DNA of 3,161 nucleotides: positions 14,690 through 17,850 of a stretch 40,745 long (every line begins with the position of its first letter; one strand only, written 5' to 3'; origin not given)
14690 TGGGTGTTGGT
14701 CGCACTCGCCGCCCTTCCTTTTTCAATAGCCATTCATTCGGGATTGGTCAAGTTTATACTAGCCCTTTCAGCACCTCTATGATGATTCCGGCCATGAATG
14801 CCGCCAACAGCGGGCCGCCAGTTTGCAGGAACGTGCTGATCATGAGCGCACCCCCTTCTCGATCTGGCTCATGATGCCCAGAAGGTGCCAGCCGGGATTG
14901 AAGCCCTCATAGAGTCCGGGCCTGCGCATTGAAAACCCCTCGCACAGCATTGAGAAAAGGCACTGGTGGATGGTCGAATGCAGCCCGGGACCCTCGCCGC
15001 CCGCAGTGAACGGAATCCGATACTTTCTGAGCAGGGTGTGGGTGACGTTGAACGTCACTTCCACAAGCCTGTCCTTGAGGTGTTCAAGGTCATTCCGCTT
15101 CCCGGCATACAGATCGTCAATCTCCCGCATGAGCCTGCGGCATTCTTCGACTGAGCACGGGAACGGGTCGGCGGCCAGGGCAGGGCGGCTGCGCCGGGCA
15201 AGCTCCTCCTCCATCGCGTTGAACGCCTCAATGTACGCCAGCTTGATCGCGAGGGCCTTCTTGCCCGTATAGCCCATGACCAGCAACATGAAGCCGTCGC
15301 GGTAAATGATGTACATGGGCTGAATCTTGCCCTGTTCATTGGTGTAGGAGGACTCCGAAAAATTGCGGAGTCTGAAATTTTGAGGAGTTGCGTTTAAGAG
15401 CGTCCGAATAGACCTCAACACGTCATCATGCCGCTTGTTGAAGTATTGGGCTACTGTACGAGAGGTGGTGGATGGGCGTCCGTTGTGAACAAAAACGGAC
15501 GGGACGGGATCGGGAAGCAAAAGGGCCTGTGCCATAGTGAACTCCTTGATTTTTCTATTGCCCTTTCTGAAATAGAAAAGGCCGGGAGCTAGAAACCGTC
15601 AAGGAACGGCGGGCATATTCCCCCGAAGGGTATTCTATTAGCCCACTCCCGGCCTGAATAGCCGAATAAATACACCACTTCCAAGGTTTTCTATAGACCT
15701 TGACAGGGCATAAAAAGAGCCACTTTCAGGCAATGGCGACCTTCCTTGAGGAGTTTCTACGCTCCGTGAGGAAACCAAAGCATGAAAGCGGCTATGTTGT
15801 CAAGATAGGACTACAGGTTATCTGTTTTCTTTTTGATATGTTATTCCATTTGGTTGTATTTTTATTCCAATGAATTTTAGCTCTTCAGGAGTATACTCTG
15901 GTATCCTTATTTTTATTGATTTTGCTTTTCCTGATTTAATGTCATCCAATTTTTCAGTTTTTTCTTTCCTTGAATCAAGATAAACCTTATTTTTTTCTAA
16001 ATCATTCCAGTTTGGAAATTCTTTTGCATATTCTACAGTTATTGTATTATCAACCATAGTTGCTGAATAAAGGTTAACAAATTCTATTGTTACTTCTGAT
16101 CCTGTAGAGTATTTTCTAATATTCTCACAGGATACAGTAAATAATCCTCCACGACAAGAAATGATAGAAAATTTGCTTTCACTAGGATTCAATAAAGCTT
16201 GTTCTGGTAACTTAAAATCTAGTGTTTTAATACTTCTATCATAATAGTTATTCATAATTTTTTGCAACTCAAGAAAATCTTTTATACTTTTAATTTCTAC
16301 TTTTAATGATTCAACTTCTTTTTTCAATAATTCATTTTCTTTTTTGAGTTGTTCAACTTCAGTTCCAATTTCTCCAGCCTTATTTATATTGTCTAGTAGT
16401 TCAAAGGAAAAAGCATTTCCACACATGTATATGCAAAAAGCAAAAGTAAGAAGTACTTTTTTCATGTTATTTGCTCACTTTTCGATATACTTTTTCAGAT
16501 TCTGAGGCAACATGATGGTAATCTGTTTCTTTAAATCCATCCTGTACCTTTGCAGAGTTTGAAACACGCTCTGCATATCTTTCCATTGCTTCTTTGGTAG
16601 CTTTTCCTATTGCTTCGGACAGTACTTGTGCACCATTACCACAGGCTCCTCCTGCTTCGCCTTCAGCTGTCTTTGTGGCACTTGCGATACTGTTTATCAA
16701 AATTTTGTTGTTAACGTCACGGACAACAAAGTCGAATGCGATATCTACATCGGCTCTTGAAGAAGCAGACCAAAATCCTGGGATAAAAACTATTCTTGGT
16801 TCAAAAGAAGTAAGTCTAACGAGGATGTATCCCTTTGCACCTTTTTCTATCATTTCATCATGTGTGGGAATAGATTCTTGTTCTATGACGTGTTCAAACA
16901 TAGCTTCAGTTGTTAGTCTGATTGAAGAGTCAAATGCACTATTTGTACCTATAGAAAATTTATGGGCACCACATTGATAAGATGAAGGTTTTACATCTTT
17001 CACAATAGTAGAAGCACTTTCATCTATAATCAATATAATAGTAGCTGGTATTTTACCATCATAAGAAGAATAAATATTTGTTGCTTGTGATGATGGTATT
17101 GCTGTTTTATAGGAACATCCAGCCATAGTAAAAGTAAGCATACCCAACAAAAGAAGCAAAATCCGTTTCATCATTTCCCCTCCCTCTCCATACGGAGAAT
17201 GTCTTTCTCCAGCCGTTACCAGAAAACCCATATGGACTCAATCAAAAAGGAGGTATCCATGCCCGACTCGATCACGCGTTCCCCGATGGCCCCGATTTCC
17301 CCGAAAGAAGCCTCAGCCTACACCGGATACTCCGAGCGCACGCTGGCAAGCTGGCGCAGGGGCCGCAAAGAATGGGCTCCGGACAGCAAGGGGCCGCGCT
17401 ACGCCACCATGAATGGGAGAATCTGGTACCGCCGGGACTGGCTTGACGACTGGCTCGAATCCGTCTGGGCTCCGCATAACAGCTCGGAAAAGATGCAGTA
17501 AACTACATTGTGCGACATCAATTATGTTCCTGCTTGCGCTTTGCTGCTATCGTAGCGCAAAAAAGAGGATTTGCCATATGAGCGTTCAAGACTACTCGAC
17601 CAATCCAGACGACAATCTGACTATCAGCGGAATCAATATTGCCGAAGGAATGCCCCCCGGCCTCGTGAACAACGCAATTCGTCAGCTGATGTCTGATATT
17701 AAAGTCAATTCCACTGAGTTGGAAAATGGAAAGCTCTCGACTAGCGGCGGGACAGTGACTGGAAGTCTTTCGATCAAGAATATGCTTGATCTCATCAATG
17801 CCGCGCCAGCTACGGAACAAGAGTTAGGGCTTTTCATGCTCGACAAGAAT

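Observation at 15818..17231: AT-rich lipoprotein plus secreted coiled-coil protein operon next to the tail fibre gene. Candidate receptor-masking or superinfection-exclusion cargo.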

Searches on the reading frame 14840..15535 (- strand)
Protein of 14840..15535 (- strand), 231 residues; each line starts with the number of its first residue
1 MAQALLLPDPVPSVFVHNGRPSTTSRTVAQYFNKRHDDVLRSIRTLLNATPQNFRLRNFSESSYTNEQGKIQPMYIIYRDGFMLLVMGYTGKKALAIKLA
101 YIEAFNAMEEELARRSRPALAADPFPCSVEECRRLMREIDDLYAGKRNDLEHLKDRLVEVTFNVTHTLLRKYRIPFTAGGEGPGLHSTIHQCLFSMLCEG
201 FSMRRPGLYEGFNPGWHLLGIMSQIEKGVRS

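Call 69: search_protein_families(library=pfam, proteins=[window:14840-15535:-], max_evalue=0.01)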
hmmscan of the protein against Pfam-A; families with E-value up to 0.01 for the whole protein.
window:14840-15535:- (231 aa): 1 family
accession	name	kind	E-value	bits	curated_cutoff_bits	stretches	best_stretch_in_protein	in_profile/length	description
PF09669.15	Phage_pRha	-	1.6e-30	105.9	29.9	1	23-110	1-91/91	Phage regulatory protein Rha (Phage_pRha)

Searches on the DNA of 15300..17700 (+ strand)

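Call 7: search_dna_similar(query=window:15500-17500:+, collection=phages, mode=near, max_rows=20)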
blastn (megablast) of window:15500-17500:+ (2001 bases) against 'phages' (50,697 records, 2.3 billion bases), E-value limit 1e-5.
No match.

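Call 8: search_dna_similar(query=window:15500-17500:+, collection=ecoli_genomes, mode=near, max_rows=20)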
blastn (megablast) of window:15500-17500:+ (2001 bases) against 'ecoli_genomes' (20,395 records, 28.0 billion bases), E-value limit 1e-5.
No match.

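Call 80: search_rna_families(source=window, start=15300, end=17700, threshold=evalue, max_evalue=1)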
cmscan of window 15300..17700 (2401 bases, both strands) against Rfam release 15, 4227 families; matches with E-value up to 1: 1.
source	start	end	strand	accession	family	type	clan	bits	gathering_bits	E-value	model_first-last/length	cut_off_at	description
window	15572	15654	-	RF02221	sRNA-Xcc1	Gene; sRNA;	-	66.7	53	2.6e-11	1-87/87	no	sRNA-Xcc1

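Call 87: search_rna_families(sources=[L008, L017, L015, L029, L030, L018, L024], threshold=evalue, max_evalue=0.1)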
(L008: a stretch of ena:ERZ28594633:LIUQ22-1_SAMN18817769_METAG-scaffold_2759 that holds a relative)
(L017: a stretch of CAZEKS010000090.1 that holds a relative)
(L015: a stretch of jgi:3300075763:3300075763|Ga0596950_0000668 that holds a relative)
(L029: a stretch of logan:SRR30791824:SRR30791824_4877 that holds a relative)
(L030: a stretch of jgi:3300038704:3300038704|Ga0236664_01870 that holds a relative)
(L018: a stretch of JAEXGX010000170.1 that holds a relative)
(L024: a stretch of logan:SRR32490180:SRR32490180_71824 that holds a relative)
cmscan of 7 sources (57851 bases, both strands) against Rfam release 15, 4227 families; matches with E-value up to 0.1: 5.
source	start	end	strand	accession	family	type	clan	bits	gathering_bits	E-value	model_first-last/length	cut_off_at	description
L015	190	262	-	RF00005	tRNA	Gene; tRNA;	CL00001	68.5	29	7.2e-13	1-71/71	no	tRNA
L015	325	397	-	RF00005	tRNA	Gene; tRNA;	CL00001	68.5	29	7.2e-13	1-71/71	no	tRNA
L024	1574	1656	+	RF02221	sRNA-Xcc1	Gene; sRNA;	-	62.6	53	6.2e-09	1-87/87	no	sRNA-Xcc1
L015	109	179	-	RF00005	tRNA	Gene; tRNA;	CL00001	59.9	29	1.7e-10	1-71/71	no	tRNA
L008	3835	3923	+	RF02221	sRNA-Xcc1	Gene; sRNA;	-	48.1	53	1.7e-05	1-87/87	no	sRNA-Xcc1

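Call 88: search_rna_families(source=window, start=15500, end=15720, threshold=gathering, show_alignments=1)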
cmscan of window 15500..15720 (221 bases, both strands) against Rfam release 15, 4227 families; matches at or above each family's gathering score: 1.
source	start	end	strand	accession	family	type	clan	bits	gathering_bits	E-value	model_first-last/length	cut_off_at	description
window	15572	15654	-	RF02221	sRNA-Xcc1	Gene; sRNA;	-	66.7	53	2.4e-12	1-87/87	no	sRNA-Xcc1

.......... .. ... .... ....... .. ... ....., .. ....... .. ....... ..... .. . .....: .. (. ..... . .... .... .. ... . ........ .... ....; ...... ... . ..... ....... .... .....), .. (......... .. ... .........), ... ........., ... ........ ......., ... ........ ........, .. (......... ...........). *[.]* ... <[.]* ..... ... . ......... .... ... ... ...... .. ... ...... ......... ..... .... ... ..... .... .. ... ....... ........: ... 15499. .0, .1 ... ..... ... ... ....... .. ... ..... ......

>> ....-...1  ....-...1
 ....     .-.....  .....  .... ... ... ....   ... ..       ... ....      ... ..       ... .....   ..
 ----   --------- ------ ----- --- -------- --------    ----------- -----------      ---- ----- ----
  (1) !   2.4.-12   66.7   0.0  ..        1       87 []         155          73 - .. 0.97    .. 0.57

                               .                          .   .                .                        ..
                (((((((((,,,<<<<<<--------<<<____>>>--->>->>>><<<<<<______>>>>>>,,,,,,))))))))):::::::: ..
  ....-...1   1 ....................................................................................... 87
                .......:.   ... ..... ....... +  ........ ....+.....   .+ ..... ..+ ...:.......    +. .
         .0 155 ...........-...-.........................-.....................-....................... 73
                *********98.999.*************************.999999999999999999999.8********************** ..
